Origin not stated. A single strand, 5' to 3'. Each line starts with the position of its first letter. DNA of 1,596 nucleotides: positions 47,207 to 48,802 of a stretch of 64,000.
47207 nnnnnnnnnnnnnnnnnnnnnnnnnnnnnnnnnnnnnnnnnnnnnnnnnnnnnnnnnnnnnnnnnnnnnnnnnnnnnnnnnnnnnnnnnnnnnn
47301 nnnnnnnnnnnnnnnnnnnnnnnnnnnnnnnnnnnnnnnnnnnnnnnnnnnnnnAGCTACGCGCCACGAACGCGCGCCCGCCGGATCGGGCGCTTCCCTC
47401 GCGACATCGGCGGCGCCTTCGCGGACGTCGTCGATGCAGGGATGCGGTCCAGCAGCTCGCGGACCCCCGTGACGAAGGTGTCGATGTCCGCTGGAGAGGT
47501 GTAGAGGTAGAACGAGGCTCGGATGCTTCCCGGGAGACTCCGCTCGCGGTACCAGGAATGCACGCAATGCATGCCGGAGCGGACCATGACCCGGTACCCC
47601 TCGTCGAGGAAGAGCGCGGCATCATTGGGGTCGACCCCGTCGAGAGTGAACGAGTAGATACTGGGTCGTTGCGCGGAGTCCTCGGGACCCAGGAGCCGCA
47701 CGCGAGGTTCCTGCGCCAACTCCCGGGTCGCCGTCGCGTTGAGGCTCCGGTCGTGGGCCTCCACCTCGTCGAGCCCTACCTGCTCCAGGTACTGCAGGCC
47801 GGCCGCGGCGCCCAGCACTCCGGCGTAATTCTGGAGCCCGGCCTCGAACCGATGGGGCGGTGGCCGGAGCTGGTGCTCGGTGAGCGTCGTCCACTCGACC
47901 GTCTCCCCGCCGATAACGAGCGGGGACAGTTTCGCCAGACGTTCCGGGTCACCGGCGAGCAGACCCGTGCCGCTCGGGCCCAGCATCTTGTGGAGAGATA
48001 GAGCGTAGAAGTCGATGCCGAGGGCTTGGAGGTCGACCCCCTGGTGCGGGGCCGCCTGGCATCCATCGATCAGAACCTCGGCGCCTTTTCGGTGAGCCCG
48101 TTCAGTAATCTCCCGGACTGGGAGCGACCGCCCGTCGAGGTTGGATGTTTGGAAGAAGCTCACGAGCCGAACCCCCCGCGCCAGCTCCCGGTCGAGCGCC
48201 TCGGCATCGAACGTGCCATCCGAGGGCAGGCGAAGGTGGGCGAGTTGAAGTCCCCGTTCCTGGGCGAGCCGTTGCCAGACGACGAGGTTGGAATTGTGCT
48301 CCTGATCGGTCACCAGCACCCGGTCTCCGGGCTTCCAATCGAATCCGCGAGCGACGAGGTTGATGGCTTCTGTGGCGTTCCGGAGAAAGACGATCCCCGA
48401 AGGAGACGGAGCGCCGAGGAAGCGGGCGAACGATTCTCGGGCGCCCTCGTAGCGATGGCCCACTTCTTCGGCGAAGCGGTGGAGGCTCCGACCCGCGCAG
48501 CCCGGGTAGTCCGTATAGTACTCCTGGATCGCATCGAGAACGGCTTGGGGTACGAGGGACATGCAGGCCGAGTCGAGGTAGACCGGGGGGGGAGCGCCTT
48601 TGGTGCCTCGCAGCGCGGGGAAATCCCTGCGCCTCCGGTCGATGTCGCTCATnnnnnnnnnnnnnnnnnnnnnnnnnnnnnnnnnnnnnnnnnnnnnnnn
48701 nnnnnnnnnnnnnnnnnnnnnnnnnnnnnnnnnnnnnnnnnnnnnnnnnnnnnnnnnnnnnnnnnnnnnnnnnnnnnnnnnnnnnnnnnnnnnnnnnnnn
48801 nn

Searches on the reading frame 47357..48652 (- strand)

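Call 50: search_protein_families(library=pfam, proteins=[window:47357-48652:-], max_evalue=1)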
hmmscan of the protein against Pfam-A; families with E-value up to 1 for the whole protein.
window:47357-48652:- (431 aa): 6 families
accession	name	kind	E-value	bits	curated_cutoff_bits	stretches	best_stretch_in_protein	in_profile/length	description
PF00266.25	Aminotran_5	-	2.6e-110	369.3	21.5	1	24-393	1-371/371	Aminotransferase class-V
PF01212.27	Beta_elim_lyase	-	1.5e-05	24.9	27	1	88-237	51-214/288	Beta-eliminating lyase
PF00155.27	Aminotran_1_2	-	0.00044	20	19.7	1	54-196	32-185/361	Aminotransferase class I and II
PF01053.26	Cys_Met_Meta_PP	-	0.079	11.9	27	1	107-225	89-201/381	Cys/Met metabolism PLP-dependent enzyme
PF11478.13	Tachystatin_B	-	0.084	13.3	25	1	351-377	7-33/42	Antimicrobial chitin binding protein tachystatin B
PF01041.23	DegT_DnrJ_EryC1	-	0.28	10.8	19.8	0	73-200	31-149/360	DegT/DnrJ/EryC1/StrS aminotransferase family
